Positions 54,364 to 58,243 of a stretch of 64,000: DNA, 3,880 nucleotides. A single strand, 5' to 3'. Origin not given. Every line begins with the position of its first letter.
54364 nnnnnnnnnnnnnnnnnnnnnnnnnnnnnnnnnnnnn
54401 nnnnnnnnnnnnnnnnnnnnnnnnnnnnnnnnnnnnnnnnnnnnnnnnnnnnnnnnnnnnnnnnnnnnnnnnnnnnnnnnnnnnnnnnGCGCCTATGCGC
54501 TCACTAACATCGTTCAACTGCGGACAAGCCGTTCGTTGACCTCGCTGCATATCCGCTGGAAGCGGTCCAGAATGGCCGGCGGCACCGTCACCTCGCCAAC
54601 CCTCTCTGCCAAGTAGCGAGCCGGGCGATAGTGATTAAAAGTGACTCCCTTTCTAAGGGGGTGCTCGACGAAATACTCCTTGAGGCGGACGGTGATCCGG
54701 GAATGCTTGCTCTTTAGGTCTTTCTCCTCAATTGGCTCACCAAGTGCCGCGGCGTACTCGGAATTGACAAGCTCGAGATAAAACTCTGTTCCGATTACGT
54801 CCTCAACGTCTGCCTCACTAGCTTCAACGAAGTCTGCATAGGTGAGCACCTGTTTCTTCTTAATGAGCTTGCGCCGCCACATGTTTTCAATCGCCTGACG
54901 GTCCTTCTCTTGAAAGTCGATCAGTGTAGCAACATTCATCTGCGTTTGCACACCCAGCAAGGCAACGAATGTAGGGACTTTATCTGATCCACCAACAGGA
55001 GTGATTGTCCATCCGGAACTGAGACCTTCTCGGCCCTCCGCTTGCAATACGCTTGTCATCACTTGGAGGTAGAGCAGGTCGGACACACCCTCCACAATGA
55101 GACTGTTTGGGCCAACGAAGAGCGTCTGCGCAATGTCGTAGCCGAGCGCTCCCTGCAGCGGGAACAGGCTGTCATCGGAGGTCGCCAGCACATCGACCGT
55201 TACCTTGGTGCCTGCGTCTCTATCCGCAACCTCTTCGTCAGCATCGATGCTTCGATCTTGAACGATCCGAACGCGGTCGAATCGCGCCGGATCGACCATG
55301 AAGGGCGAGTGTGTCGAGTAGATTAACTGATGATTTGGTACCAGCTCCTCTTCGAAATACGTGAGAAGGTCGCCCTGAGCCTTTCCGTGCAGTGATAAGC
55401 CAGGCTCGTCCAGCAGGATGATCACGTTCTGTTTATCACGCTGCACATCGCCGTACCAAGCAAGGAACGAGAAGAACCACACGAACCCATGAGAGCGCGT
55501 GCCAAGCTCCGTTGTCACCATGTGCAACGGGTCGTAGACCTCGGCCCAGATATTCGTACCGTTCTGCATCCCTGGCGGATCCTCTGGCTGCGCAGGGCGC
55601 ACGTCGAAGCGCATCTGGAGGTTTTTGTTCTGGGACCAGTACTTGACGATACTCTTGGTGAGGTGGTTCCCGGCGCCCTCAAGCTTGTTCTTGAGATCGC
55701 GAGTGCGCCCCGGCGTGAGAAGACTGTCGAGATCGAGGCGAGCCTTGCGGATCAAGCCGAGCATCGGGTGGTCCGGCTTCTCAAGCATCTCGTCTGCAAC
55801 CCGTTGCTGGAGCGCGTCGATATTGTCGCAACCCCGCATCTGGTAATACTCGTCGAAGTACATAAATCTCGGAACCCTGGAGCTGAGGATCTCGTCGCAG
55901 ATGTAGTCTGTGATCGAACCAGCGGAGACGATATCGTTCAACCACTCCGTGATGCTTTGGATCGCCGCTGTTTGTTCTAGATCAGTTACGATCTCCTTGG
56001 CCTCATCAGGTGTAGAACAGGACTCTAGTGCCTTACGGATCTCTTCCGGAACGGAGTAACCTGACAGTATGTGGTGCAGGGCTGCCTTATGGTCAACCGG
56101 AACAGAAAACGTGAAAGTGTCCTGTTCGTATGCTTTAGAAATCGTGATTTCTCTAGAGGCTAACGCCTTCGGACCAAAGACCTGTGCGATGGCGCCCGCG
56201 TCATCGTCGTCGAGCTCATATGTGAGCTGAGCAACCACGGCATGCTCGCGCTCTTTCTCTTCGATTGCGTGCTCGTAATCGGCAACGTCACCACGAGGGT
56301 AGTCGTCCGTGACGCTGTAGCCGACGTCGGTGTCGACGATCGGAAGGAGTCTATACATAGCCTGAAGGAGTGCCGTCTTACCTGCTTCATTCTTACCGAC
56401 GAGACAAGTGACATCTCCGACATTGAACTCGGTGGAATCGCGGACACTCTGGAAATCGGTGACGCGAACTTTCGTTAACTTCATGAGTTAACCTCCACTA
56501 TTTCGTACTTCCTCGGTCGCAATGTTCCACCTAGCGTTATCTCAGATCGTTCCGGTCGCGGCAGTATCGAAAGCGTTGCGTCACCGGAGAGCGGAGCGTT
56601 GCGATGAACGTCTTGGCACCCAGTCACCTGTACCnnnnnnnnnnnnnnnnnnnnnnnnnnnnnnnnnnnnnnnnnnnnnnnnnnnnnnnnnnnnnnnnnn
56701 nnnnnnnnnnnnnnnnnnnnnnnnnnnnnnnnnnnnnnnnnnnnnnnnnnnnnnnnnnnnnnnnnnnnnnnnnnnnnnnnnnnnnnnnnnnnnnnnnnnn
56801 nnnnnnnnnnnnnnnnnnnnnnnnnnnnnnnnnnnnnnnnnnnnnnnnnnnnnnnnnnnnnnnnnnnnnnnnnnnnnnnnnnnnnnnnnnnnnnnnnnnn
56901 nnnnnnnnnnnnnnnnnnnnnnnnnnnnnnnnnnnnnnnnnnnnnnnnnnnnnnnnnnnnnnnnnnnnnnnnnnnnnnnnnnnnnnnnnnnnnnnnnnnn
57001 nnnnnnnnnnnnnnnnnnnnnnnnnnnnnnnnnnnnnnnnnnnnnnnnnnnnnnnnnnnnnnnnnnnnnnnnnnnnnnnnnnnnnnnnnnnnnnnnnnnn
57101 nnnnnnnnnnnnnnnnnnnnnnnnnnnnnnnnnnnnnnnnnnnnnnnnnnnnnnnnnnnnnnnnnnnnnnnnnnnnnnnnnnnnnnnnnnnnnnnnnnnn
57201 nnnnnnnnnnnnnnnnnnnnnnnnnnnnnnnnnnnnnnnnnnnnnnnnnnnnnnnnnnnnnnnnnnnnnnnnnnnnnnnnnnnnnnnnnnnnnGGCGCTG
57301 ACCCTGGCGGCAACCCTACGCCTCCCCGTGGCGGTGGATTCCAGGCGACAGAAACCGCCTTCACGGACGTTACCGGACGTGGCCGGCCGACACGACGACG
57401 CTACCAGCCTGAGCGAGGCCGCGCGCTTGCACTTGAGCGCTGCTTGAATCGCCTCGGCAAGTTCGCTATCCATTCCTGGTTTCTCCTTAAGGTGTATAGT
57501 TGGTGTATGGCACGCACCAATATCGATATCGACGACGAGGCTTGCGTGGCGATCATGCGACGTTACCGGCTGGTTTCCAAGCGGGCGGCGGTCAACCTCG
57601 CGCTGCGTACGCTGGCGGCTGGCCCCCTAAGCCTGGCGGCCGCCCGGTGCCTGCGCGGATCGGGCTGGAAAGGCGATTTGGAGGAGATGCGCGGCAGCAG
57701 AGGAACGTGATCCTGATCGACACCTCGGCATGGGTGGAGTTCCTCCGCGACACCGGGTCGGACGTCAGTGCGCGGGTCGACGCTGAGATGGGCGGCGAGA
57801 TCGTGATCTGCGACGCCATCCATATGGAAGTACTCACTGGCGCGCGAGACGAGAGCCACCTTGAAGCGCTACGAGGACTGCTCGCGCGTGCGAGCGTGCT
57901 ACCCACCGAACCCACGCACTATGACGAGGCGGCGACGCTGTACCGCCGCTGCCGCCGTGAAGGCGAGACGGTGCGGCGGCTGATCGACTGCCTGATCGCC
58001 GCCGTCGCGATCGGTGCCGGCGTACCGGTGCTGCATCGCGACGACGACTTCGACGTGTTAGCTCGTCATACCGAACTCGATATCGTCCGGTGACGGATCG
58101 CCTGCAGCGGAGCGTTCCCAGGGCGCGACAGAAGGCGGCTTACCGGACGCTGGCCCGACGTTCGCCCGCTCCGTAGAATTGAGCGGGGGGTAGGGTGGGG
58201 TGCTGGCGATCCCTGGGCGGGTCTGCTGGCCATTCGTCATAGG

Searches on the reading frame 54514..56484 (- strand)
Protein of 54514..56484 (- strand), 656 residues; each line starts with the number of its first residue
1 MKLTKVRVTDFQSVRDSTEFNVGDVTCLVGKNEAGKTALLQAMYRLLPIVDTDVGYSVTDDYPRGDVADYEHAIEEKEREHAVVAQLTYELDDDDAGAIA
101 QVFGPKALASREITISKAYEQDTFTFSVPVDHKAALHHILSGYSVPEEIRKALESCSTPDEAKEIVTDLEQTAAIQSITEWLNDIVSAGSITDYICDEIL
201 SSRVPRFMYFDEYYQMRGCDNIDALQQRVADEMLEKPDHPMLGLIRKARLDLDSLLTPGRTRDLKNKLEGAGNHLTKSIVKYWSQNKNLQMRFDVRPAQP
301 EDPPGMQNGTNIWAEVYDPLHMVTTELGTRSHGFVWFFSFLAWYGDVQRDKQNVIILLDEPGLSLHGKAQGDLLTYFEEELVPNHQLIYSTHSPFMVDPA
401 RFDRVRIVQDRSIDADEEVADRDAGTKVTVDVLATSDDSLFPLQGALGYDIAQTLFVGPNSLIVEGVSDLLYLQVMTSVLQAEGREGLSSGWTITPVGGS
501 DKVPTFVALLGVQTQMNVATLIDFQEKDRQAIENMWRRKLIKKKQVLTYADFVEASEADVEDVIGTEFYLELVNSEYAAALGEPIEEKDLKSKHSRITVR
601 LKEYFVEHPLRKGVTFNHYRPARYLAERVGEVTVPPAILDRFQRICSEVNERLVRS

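Call 3: search_protein_families(library=pfam, proteins=[window:54514-56484:-], max_evalue=0.1)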
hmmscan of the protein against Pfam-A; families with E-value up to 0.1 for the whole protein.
window:54514-56484:- (656 aa): 9 families
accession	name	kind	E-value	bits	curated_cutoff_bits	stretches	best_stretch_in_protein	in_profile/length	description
PF13175.12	AAA_15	-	2.3e-20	74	32.1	2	1-112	1-92/374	AAA ATPase domain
PF13304.12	AAA_21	-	3e-11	44.4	27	2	337-398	245-304/304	AAA domain, putative AbiEii toxin, Type IV TA system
PF13476.12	AAA_23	-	0.00063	20.9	27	1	5-43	1-39/201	AAA domain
PF02463.25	SMC_N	-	0.00098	19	40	1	3-44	2-46/220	RecF/RecN/SMC N terminal domain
PF13555.12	AAA_29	-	0.0029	17.8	27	1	4-47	2-46/61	P-loop containing region of AAA domain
PF20469.4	OLD-like_TOPRIM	-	0.0037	18.2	23.2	1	462-523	7-65/67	Overcoming lysogenization defect protein-like, TOPRIM domain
PF13514.12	AAA_27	-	0.0061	16.6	22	1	1-47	1-50/206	AAA domain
PF00005.33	ABC_tran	-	0.0076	17.3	25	1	17-54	5-42/137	ABC transporter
PF06757.18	Ins_allergen_rp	-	0.017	15.4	23.2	0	136-195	18-75/174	Insect allergen related repeat, nitrile-specifier detoxification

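Call 4: search_protein_families(library=padloc, proteins=[window:54514-56484:-], max_evalue=0.1)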
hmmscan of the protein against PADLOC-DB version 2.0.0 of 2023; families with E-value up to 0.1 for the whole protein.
window:54514-56484:- (656 aa): 131 families (the best 25 are shown)
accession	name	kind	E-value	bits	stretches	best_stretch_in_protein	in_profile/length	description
PDLC02979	AriA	-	6.2e-20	70.3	2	1-47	1-47/373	-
PDLC02358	Old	-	2.5e-19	67.5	2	348-524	280-447/578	Old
PDLC00067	GajA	-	6.4e-17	59.2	2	322-592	270-522/604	AAA ATPase domain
PDLC02915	ATPase-Toprim_I-B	-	1.5e-14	51.7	2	348-397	251-299/623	-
PDLC02980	AriA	-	1.8e-14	52.4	2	342-398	247-304/304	-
PDLC00304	PtuA1|PtuA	-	6.8e-14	49.9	2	354-437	290-371/444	AAA ATPase domain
PDLC00075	GajA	-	1.7e-13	47.9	2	1-96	1-83/536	AAA ATPase domain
PDLC04135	mad3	-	4.1e-13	47.6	2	2-164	1-161/374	mads_3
PDLC00271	PtuA1|PtuA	-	5.1e-13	47.3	2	353-425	279-351/421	AAA ATPase domain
PDLC02335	AbiLi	-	7e-13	46.3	1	2-410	49-253/326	AbiLi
PDLC00096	GajA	-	4.1e-12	43.6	2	1-121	1-115/630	AAA ATPase domain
PDLC00278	PtuA1|PtuA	-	4.4e-12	44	2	352-433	287-367/436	AAA ATPase domain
PDLC02981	AriAB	-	1.4e-11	41.8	1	350-485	328-457/694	-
PDLC04178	HEC-01A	-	1.9e-11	41.6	2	2-43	8-48/399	-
PDLC04175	HEC-01A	-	2.3e-11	41.4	2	2-60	5-62/363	-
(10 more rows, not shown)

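Call 5: search_protein_families(library=ncbifam, proteins=[window:54514-56484:-], max_evalue=0.1)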
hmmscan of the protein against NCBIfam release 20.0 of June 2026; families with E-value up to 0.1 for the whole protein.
window:54514-56484:- (656 aa): 26 families (the best 25 are shown)
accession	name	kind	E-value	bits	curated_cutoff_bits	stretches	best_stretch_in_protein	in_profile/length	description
NF041760.1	PtuA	equivalog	7.3e-10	38.4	500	2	355-426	379-448/524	retron Ec78 anti-phage system effector ATPase PtuA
NF038234.1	retron_eff_Eco8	equivalog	7.3e-09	34.8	250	2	1-43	1-43/679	retron Eco8 family effector endonuclease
NF047739.1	antiphage_MADS3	equivalog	6.5e-05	22.3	420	1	4-61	3-60/427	methylation-associated defense system AAA family ATPase MAD3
TIGR03608.1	L_ocin_972_ABC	subfamily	0.00011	21.7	254.85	0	351-398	151-198/206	putative bacteriocin export ABC transporter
NF053563.1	Rkd4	equivalog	0.00019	19.7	860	1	2-43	2-43/747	arcadin-4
NF053840.1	MnTportMntADein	equivalog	0.00033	20.3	400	1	17-68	21-72/240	manganese ABC transporter ATP-binding protein MntA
TIGR00611.2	recf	equivalog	0.00052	19.3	172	1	4-46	2-44/339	DNA replication/repair protein RecF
NF010068.0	PRK13548.1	equivalog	0.00094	18.3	261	1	19-47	27-55/261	heme ABC transporter ATP-binding protein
NF040873.1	AztA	equivalog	0.0018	17.9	220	0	19-43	14-38/191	zinc ABC transporter ATP-binding protein AztA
NF003034.1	PRK03918.1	equivalog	0.0028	15.7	700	1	1-43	1-43/878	DNA double-strand break repair ATPase Rad50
TIGR03771.1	anch_rpt_ABC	equivalog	0.0034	17.1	268.8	0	21-52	4-35/223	anchored repeat-type ABC transporter ATP-binding subunit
TIGR03410.1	urea_trans_UrtE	equivalog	0.0039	16.7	285.8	1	19-54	22-57/230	urea ABC transporter ATP-binding subunit UrtE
NF010680.0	PRK14079.1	equivalog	0.0049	15.9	386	1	1-45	1-45/349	recombination protein F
TIGR01189.1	ccmA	equivalog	0.0066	16.1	131.6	0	18-50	21-53/198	heme ABC exporter ATP-binding protein CcmA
TIGR02315.1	ABC_phnC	equivalog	0.0079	15.6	266.1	1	10-56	14-61/243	phosphonate ABC transporter ATP-binding protein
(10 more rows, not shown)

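Call 6: find_related_loci(query=window:54514-56484:-, collection=genome_contigs, flank=6000)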
Query window:54514-56484:- (656 aa) in genome_contigs; peptide patterns used: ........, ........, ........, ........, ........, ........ (x = any residue, [..] = any of these).
256 stretches matched a pattern; 217 encode a relative of the query (tblastn E <= 1e-3); the best 80 are kept; 80 distinct loci.
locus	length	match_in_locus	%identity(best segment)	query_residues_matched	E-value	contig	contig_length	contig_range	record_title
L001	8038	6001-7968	74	1-656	0e+0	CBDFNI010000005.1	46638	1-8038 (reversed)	MAG: Planctomycetota bacterium isolate 4218ce96-23f8-4b01-874d-c40477341b21 genome assembly, contig: contig_5, whole gen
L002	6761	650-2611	75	1-654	0e+0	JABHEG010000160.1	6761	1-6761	MAG: Lentisphaerae bacterium isolate SI037_bin151 k141_2151446, whole genome shotgun sequence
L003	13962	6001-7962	66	1-656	0e+0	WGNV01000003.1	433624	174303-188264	MAG: Tepidisphaera sp. isolate RI_211 c_000000172042, whole genome shotgun sequence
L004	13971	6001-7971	57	1-656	0e+0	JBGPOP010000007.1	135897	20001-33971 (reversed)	MAG: Planctomycetota bacterium isolate OBJ_0618_7090110_189 k141_7236482_length_135897_cov_42.2055, whole genome shotgun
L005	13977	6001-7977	58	1-651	0e+0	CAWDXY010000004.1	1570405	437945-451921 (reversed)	MAG: uncultured delta proteobacterium isolate MFD01248.bin.1.21 genome assembly, contig: contig_2914, whole genome shotg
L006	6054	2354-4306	55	1-650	0e+0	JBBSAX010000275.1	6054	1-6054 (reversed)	MAG: Pyrinomonadales bacterium isolate La6_metabat2.050 La6_metabat2.050_K_1783322_L_6054_cov_24.0589, whole genome shot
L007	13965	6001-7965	55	1-655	0e+0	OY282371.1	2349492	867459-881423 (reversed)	MAG: uncultured Dehalococcoidia bacterium genome assembly, chromosome: 1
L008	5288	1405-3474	52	1-653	0e+0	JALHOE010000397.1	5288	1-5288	MAG: Deltaproteobacteria bacterium isolate bin.11 c_000000049522, whole genome shotgun sequence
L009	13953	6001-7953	55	1-651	0e+0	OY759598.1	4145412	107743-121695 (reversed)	MAG: Dehalococcoidia bacterium isolate 9e3974e8-1b76-4a2a-ace1-a6b9f67a3735 genome assembly, chromosome: 1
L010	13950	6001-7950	54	1-650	0e+0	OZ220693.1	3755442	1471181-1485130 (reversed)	MAG: Dehalococcoidia bacterium isolate bb874fd2-ee0c-4288-94b4-44cbacb43f92 genome assembly, chromosome: 1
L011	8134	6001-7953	53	1-653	0e+0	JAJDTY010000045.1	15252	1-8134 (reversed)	MAG: Candidatus Binatia bacterium isolate jk18x1bzbins.55 k141_1022174, whole genome shotgun sequence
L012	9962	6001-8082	52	1-653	0e+0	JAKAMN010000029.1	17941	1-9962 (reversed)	MAG: Deltaproteobacteria bacterium isolate WY5.bin26 NODE_5049_length_17941_cov_5.036320, whole genome shotgun sequence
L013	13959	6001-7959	55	1-653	0e+0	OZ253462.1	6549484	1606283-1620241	MAG: Candidatus Latescibacterota bacterium isolate 85c596c4-e601-42f5-bc00-22a25924bb3e genome assembly, chromosome: 1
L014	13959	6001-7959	54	1-653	0e+0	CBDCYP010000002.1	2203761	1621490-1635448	MAG: Dehalococcoidia bacterium isolate 06e8d7b6-4dd8-4511-a8b9-2df4b96a342a genome assembly, contig: contig_2, whole gen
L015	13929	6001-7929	55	1-643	0e+0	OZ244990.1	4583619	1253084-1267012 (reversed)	MAG: Candidatus Eiseniibacteriota bacterium isolate 2ac8f909-beb7-4024-9be3-18111db1b52c genome assembly, chromosome: 1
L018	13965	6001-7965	54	1-655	0e+0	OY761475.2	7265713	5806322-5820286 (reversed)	MAG: Vicinamibacterales bacterium isolate 01def6b1-0c8c-435d-859a-076764f3ef92 genome assembly, chromosome: 1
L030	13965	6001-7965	52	1-655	0e+0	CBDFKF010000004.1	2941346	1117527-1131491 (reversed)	MAG: Alphaproteobacteria bacterium isolate e5628c17-7acf-4102-879c-7f99d0d03c41 genome assembly, contig: contig_4, whole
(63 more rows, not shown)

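Call 12: search_protein_families(library=pfam, proteins=[L018:3070-5979:+, L018:116-3073:+, L009:7959-9386:+, L009:3393-5381:+, L013:4618-5904:+, L003:7981-8598:+, L005:8005-8817:+, L008:3477-4232:+, L030:7968-8942:+, L002:2985-3875:+], max_evalue=0.001)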
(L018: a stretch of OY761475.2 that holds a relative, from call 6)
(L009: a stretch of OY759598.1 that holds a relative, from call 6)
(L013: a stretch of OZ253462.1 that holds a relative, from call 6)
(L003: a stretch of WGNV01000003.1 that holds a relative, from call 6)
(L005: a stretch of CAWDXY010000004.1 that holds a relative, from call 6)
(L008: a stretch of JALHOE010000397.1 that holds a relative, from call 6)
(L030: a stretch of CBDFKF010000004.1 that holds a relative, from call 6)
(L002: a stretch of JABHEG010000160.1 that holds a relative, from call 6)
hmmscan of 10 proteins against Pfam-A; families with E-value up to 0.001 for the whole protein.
L018:3070-5979:+ (969 aa): 1 family
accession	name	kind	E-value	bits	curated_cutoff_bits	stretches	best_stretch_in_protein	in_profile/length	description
PF04465.17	DUF499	-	4.2e-29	101.4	23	1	136-549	23-424/1024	Protein of unknown function (DUF499)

L018:116-3073:+ (985 aa): 5 families
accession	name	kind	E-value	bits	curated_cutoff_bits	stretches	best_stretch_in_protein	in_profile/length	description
PF06634.17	DUF1156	-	1.4e-11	44.8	24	1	62-116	1-56/73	Protein of unknown function (DUF1156)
PF01555.25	N6_N4_Mtase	-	4.5e-06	27.2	26.7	1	566-670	2-66/221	DNA methylase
PF08241.18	Methyltransf_11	-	4.1e-05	24.6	21.2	0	631-655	71-95/95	Methyltransferase domain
PF03602.21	Cons_hypoth95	-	7.3e-05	23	24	0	149-181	40-73/182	Conserved hypothetical protein 95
PF01170.24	UPF0020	-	0.00049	20.3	22.3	0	542-578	99-135/197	RMKL-like, methyltransferase domain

L009:7959-9386:+ (475 aa): 2 families
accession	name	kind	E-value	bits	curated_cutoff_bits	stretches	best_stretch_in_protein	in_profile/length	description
PF04326.19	SLFN_AlbA_2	-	1.7e-20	74.1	25.3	1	19-129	1-117/118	Schlafen, AlbA_2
PF13749.12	HATPase_c_4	-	2.7e-20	72.6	26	1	304-391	1-89/89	Putative ATP-dependent DNA helicase recG C-terminal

L009:3393-5381:+ (662 aa): 5 families
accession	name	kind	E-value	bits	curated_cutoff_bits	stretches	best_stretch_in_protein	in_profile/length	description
PF02384.22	N6_Mtase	-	8.1e-76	255.7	20.4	1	308-625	2-309/311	N-6 DNA Methylase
PF12161.14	HsdM_N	-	1.6e-22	81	24.5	1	146-295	1-135/135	HsdM N-terminal domain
PF01381.28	HTH_3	-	1.3e-08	35.2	23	1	60-95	1-36/55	Helix-turn-helix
PF13560.12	HTH_31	-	7.1e-08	33.1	27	1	59-115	5-59/64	Helix-turn-helix domain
PF13384.12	HTH_23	-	0.00062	20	24.6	0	60-88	8-37/50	Homeodomain-like domain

L013:4618-5904:+ (428 aa): 1 family
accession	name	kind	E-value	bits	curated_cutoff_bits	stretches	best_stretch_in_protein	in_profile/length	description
PF01420.25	Methylase_S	-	2.7e-23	83.4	22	2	215-392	1-166/168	Type I restriction modification DNA specificity domain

L003:7981-8598:+ (205 aa): 0 families

L005:8005-8817:+ (270 aa): 0 families

L008:3477-4232:+ (251 aa): 1 family
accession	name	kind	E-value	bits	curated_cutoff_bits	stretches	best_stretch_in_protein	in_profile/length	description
PF18742.7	DpnII-MboI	-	1.4e-45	154.9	27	1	105-249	3-149/150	REase_DpnII-MboI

L030:7968-8942:+ (324 aa): 0 families

L002:2985-3875:+ (296 aa): 0 families

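Call 13: find_encoding_contigs(protein=window:54514-56484:-, flank=10000, max_places=10)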
Protein window:54514-56484:- (656 aa): no gene with exactly this product is on record in the collection.

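Call 25: search_solved_structures(query=window:54514-56484:-, max_evalue=0.01, show_alignments=3)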
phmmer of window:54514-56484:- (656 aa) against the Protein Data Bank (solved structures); distinct sequences matched with E-value up to 0.01: 2.
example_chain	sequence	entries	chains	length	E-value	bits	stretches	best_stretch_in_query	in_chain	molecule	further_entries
6p74_A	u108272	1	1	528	8.9e-07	31.1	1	355-470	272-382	Putative ATP-dependent endonuclease of the OLD family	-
9n69_A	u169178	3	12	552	0.0022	19.9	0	355-417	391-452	AAA family ATPase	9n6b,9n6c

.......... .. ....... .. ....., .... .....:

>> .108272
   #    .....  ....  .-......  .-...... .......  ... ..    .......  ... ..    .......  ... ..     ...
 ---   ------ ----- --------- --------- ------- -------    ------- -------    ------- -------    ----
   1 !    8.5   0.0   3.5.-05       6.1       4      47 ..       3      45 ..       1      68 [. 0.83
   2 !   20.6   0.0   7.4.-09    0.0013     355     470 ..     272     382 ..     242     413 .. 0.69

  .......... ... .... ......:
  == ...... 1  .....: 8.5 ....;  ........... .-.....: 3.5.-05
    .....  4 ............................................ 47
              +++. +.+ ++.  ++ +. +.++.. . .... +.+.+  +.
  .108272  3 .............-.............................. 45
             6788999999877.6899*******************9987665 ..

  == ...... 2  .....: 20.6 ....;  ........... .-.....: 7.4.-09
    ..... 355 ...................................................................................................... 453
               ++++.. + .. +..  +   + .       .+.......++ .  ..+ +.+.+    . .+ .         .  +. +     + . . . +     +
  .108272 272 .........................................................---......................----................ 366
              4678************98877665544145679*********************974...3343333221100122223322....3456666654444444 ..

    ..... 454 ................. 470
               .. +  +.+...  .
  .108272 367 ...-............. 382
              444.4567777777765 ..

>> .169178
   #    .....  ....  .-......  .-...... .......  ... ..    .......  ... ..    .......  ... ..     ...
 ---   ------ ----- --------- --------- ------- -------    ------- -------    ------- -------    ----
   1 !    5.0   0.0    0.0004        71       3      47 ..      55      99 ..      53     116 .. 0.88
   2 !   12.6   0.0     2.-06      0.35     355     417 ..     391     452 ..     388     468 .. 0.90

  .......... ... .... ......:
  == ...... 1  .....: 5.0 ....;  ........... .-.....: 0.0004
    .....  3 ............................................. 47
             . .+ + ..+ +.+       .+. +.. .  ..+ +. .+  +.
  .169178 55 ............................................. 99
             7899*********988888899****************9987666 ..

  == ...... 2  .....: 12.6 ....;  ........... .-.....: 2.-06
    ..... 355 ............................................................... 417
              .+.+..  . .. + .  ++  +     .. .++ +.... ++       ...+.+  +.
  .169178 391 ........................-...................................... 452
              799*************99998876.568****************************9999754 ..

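Call 32: search_protein_families(library=phrogs, proteins=[window:54514-56484:-], max_evalue=0.001)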
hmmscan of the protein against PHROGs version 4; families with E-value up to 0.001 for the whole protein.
window:54514-56484:- (656 aa): 10 families
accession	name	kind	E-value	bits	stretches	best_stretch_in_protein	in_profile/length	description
phrog_7507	-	unknown function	2.7e-31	110.4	2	324-417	380-470/483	-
phrog_4747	-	unknown function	9.9e-22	78.7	1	1-530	1-508/610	-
phrog_8323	-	unknown function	2.4e-14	53.8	1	348-409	317-377/623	-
phrog_9802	-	unknown function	3.7e-12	47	1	329-408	255-339/438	-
phrog_3940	-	unknown function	1.3e-11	45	1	348-398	250-300/537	-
phrog_5836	-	unknown function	1.1e-06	27.9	0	353-409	306-363/1071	-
phrog_77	-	DNA, RNA and nucleotide metabolism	0.00011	21.8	1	1-43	296-340/967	SbcC-like subunit of palindrome specific endonuclease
phrog_21420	-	unknown function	0.00016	21.3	0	353-410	526-580/654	-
phrog_293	-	moron, auxiliary metabolic gene and host takeover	0.00022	20.3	0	18-49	158-189/1058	ABC transporter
phrog_14430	-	unknown function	0.00074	19.8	0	5-164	4-150/444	-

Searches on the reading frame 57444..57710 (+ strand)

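Call 59: search_protein_families(library=pfam, proteins=[window:57444-57710:+], max_evalue=0.01)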
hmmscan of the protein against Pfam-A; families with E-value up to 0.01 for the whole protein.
window:57444-57710:+ (88 aa): 1 family
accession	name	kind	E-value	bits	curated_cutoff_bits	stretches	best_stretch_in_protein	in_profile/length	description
PF09957.15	VapB_antitoxin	-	2.8e-10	40.3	23.4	1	24-57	2-35/47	Bacterial antitoxin of type II TA system, VapB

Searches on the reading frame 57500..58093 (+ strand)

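Call 59: search_protein_families(library=pfam, proteins=[window:57500-58093:+], max_evalue=0.01)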
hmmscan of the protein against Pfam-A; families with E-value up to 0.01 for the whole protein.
window:57500-58093:+ (197 aa): 1 family
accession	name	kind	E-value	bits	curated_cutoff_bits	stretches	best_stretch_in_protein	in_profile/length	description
PF01850.27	PIN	-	6e-18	66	23.6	1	71-188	1-118/120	PIN domain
